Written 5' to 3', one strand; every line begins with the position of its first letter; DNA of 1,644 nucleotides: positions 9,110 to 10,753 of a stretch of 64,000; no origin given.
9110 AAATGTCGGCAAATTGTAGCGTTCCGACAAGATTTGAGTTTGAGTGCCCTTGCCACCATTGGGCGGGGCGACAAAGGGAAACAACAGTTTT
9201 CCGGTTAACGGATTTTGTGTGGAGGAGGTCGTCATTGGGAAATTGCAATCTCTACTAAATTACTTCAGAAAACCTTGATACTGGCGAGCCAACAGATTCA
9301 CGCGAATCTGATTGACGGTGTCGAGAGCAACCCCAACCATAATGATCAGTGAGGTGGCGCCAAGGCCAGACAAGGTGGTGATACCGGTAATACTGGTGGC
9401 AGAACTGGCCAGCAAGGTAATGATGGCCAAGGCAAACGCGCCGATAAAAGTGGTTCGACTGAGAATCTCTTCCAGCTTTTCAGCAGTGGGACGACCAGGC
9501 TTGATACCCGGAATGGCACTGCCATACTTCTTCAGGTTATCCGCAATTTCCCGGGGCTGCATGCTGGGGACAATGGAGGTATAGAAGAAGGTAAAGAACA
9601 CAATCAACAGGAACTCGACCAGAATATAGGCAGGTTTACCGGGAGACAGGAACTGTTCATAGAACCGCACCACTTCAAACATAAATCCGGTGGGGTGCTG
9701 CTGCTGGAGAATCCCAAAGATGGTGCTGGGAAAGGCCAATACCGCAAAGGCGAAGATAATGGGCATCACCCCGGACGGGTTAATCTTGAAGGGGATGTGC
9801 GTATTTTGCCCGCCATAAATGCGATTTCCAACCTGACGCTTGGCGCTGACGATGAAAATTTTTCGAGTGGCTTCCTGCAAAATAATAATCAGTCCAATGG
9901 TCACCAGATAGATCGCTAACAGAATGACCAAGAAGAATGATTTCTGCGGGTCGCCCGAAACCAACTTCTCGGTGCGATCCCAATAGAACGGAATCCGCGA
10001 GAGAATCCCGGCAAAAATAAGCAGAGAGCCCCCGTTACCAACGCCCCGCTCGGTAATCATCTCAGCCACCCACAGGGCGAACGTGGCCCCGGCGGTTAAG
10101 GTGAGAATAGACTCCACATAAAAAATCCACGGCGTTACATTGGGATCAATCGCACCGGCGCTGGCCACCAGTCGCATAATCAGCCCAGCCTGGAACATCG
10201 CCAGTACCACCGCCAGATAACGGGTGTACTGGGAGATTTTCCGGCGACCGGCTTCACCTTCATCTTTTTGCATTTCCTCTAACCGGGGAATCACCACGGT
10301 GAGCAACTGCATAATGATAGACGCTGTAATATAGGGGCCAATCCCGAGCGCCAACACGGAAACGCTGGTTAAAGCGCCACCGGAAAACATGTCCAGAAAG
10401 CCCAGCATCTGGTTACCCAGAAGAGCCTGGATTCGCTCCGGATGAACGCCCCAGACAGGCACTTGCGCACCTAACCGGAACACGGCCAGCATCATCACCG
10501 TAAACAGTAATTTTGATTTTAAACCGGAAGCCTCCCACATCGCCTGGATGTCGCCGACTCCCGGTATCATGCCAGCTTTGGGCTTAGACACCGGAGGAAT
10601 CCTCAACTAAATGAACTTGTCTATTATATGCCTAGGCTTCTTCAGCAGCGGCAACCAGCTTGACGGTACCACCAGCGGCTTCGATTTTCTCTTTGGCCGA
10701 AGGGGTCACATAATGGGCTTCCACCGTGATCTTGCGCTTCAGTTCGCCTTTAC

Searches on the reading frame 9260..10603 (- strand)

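Call 59: search_protein_families(library=pfam, proteins=[window:9260-10603:-], max_evalue=0.00001)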
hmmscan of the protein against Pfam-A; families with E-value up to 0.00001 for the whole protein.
window:9260-10603:- (447 aa): 1 family
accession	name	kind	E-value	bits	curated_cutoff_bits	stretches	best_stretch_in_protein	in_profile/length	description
PF00344.25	SecY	-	8.2e-99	331.3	32.2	1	82-430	1-306/306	SecY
